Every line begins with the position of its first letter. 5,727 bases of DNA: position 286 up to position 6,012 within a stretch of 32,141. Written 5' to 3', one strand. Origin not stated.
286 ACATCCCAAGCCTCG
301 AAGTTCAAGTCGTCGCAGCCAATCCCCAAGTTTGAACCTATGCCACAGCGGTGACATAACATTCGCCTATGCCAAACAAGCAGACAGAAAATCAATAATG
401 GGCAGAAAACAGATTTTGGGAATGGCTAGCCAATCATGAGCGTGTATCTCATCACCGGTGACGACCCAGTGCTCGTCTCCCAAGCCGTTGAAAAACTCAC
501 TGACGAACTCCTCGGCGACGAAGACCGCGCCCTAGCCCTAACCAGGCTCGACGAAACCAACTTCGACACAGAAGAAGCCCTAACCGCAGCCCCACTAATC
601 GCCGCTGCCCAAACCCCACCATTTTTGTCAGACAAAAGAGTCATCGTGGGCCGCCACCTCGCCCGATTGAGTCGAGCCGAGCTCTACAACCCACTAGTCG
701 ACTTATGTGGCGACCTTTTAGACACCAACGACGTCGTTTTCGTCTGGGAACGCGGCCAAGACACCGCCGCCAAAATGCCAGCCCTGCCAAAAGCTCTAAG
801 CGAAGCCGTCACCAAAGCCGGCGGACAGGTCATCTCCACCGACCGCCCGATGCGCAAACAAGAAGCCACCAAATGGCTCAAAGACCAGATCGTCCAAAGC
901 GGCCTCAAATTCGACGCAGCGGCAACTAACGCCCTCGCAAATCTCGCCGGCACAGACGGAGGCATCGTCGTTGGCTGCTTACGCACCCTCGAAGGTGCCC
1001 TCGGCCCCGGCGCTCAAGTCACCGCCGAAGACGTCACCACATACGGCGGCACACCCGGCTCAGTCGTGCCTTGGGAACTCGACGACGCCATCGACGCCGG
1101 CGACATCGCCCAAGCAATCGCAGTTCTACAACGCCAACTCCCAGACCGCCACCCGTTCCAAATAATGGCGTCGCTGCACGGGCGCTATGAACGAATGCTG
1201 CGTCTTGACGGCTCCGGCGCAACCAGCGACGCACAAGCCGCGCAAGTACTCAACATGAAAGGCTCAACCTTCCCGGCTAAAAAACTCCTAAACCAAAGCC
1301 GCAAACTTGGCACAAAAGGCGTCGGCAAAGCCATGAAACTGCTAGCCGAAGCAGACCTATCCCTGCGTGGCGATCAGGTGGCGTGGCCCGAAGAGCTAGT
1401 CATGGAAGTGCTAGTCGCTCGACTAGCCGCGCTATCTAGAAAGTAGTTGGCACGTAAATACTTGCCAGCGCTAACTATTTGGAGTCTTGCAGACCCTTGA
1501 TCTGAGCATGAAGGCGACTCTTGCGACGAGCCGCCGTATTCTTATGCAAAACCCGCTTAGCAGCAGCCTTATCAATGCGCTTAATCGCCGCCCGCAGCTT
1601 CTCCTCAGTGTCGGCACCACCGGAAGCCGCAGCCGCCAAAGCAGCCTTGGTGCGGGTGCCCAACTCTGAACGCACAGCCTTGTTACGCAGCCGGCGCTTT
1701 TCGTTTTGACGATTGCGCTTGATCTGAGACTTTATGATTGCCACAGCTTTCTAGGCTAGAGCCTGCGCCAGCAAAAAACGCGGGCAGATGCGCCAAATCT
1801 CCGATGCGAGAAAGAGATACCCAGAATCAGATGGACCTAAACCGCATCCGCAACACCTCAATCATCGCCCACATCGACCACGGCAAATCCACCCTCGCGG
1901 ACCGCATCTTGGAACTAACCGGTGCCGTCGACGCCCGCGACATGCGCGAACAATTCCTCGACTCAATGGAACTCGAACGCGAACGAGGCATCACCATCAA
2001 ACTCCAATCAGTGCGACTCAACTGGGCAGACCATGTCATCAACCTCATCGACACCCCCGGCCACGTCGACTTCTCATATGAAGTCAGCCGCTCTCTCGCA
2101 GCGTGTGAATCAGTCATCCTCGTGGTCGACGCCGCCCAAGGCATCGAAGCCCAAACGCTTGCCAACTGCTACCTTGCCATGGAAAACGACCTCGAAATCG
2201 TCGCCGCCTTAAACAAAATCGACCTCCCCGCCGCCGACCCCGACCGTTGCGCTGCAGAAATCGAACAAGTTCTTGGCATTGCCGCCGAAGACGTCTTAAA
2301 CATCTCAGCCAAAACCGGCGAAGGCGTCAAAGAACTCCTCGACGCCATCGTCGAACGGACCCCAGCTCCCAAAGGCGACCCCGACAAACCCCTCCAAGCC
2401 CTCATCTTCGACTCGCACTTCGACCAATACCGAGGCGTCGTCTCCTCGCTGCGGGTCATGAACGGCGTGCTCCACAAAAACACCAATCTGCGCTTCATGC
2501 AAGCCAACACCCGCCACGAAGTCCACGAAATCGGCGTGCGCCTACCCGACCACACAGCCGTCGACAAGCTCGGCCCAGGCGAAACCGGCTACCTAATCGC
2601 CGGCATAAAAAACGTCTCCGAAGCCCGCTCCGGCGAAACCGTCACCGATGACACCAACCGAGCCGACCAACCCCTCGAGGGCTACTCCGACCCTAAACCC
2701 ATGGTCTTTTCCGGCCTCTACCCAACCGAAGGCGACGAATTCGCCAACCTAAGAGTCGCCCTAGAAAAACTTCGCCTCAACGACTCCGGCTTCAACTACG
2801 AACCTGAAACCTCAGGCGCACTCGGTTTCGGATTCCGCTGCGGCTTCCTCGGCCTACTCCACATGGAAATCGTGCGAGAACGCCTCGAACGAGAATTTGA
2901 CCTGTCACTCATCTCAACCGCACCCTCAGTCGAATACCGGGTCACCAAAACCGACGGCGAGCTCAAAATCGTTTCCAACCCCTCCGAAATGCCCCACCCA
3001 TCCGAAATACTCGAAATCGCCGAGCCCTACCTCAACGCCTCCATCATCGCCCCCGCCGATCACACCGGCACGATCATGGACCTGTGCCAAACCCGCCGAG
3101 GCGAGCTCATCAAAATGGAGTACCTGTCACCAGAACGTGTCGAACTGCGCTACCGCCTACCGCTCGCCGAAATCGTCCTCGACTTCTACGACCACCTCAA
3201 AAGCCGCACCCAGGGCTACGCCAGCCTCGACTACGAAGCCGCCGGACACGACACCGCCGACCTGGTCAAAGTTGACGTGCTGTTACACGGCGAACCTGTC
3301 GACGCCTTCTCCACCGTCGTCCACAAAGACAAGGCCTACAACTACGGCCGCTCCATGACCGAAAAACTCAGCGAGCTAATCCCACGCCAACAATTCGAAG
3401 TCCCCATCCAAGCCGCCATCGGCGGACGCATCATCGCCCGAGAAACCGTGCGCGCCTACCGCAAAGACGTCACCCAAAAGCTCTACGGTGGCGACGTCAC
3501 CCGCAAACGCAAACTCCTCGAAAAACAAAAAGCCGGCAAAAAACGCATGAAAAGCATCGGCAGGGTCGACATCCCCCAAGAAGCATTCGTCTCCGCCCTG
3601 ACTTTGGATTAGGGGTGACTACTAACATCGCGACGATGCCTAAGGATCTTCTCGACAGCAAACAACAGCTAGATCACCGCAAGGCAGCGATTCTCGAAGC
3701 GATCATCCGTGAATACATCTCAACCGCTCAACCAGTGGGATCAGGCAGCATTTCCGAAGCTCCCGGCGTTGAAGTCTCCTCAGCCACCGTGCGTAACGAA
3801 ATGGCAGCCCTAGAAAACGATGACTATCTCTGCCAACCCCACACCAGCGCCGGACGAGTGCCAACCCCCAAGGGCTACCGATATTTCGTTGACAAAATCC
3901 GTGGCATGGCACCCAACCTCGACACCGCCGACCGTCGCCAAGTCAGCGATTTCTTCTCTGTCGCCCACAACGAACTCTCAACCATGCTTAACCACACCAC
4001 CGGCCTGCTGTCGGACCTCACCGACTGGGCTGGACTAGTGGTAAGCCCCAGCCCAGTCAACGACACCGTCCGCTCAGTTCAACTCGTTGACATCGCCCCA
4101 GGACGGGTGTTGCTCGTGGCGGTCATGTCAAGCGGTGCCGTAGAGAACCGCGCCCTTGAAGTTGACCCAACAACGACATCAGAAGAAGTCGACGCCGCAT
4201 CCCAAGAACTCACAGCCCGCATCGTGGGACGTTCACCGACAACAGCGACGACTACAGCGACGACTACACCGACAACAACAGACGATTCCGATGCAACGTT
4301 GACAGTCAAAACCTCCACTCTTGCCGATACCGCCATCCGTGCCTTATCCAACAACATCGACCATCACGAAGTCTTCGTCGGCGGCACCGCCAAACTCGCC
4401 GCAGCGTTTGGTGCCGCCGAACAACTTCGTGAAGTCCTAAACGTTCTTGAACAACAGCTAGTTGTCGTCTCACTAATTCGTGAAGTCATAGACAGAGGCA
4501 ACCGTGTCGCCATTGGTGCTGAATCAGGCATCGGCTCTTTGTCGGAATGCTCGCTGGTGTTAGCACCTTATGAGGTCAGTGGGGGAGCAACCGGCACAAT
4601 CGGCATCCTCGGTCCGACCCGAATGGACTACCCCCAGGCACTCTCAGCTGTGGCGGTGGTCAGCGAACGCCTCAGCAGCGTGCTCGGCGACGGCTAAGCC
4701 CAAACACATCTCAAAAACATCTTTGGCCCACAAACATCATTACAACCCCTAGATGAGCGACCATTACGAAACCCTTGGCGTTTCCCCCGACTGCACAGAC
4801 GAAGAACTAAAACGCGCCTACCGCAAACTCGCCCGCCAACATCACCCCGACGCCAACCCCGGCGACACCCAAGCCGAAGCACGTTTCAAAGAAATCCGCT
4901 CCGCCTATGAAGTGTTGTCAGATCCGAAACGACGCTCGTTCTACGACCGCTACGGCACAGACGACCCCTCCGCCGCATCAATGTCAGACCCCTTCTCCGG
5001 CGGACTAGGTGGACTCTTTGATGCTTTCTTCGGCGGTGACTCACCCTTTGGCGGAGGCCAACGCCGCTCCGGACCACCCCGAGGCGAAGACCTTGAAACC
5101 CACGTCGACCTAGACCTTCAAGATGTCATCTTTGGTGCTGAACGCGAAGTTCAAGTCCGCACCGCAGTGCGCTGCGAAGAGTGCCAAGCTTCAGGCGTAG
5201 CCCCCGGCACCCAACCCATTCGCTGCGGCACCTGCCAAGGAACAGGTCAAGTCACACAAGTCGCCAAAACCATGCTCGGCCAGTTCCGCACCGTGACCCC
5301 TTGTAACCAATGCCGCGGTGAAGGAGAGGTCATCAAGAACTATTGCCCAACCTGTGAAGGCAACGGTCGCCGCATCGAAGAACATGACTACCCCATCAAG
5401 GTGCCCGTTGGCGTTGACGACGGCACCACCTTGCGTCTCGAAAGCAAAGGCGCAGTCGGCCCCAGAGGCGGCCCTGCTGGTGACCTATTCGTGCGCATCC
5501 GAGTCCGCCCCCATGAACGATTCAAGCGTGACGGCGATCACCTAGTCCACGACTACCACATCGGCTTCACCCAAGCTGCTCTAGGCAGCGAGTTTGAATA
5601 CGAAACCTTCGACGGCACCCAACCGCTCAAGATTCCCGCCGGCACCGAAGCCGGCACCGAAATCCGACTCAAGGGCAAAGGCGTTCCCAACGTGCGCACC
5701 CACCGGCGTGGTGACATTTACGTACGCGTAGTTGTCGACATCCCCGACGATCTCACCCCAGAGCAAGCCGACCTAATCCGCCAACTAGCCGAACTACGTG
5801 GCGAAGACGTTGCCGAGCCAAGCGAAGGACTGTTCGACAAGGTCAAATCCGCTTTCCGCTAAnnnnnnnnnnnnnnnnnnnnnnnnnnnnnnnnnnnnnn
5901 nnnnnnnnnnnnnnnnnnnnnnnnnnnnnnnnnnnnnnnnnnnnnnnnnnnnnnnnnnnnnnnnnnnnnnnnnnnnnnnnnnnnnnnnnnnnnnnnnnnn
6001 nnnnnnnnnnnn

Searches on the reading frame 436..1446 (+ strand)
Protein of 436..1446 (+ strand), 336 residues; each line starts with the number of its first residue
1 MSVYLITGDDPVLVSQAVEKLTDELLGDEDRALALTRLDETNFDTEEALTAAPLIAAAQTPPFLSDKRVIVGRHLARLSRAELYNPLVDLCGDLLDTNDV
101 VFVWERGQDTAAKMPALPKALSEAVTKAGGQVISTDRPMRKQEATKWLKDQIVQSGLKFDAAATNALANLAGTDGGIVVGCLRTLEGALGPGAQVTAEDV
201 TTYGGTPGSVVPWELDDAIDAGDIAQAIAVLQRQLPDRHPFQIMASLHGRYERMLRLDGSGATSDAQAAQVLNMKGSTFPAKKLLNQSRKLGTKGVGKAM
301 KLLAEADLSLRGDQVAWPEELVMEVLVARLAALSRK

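Call 59: search_protein_families(library=pfam, proteins=[window:436-1443:+])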
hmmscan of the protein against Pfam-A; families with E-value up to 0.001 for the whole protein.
window:436-1443:+ (336 aa): 2 families
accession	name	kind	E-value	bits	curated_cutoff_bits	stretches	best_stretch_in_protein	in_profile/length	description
PF06144.19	DNA_pol3_delta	-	2.8e-07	31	21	1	4-75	1-66/124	DNA polymerase III, delta subunit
PF21694.2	DNA_pol3_delta_C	-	2.3e-05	24.8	27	1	214-328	6-119/121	DNA polymerase III delta subunit, C-terminal domain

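Call 70: find_encoding_contigs(protein=window:436-1446:+, flank=10000, max_places=6)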
Protein window:436-1446:+ (336 aa): no gene with exactly this product is on record in the collection.

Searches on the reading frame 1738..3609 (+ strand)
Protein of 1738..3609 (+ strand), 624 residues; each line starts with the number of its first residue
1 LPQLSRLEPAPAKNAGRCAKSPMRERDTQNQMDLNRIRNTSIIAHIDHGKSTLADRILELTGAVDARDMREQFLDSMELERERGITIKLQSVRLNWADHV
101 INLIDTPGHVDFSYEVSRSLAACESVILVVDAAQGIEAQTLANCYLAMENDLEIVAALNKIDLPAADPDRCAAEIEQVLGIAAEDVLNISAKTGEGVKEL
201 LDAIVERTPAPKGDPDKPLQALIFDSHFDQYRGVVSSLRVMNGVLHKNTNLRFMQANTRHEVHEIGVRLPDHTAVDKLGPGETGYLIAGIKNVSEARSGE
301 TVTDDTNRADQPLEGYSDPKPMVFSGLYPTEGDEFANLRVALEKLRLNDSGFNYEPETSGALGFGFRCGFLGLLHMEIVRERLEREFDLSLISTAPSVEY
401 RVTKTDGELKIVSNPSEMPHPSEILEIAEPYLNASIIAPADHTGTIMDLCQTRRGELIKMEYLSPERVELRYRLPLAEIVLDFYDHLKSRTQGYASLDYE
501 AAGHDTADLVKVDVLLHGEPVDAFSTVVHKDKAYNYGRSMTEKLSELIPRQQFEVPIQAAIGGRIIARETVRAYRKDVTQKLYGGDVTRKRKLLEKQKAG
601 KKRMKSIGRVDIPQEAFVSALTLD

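Call 59: search_protein_families(library=pfam, proteins=[window:1738-3609:+])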
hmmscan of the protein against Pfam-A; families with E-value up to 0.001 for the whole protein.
window:1738-3609:+ (624 aa): 7 families
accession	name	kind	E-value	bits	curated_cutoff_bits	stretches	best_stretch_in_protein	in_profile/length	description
PF00009.33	GTP_EFTU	-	1.1e-57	195.1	26.5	1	36-209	2-187/188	Elongation factor Tu GTP binding domain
PF06421.17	LepA_C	-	7.7e-49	164.7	29.7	1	517-621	2-106/107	GTP-binding protein LepA C-terminus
PF00679.30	EFG_C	-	3e-21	75.7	27.9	1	427-513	2-87/89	Elongation factor G C-terminus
PF03144.31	GTP_EFTU_D2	-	3.7e-10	40.5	30.3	1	233-303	1-73/73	Elongation factor Tu domain 2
PF01926.29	MMR_HSR1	-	3.7e-06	27.5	21.9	1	48-160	10-113/113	50S ribosome-binding GTPase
PF22042.2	EF-G_D2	-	6e-06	26.7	27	1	218-283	1-65/84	Elongation factor G domain 2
PF02421.24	FeoB_N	-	3e-05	24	27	1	84-204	32-156/156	Ferrous iron transport protein B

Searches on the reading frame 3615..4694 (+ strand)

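Call 59: search_protein_families(library=pfam, proteins=[window:3615-4694:+])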
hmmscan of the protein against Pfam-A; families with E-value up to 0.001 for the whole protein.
window:3615-4694:+ (360 aa): 1 family
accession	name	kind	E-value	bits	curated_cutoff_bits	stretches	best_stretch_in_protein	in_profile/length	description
PF01628.27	HrcA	-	4.9e-46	157.8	22.2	1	124-341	3-213/215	HrcA protein C terminal domain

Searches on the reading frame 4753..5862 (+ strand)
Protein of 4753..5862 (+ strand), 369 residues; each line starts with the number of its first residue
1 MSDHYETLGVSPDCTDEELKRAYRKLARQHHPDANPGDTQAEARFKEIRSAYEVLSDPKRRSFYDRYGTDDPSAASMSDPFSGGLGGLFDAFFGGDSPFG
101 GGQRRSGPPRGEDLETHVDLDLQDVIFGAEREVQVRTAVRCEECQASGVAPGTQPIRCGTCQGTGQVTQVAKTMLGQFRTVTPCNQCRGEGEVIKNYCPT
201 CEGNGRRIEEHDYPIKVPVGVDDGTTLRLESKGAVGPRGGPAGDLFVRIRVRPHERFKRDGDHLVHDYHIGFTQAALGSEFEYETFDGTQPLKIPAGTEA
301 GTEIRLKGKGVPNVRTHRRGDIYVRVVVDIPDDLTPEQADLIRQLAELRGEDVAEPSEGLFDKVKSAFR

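Call 59: search_protein_families(library=pfam, proteins=[window:4753-5859:+])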
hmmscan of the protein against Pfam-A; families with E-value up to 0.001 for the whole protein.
window:4753-5859:+ (369 aa): 3 families
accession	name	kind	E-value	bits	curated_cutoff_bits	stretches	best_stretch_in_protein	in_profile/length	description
PF01556.23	DnaJ_C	-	1.2e-43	149.2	26.6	1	114-331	1-152/152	DnaJ C terminal domain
PF00226.36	DnaJ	-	6.4e-27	93.9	27.8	1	3-65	1-63/63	DnaJ domain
PF00684.25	DnaJ_CXXCXGXG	-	5.3e-16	59.1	32.7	1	141-205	1-65/65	DnaJ central domain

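Call 65: find_encoding_contigs(protein=window:4753-5862:+, flank=10000, max_places=4)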
Protein window:4753-5862:+ (369 aa): 2 contigs read that carry it; 2 places shown.
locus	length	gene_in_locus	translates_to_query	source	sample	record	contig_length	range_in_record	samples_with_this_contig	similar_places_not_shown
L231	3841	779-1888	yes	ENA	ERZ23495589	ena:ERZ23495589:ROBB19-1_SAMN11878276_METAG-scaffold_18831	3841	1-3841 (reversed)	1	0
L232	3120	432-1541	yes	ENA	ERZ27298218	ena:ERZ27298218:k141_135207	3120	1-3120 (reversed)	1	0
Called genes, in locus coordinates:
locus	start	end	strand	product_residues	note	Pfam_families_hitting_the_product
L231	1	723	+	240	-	?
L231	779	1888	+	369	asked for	PF00226:DnaJ, PF01556:DnaJ_C, PF00684:DnaJ_CXXCXGXG, PF27439:DnaJ_C_2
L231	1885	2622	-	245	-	-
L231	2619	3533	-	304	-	-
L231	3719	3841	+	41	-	?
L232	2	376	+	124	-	?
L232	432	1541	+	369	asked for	PF00226:DnaJ, PF01556:DnaJ_C, PF00684:DnaJ_CXXCXGXG, PF27439:DnaJ_C_2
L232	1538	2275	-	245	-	-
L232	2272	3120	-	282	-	?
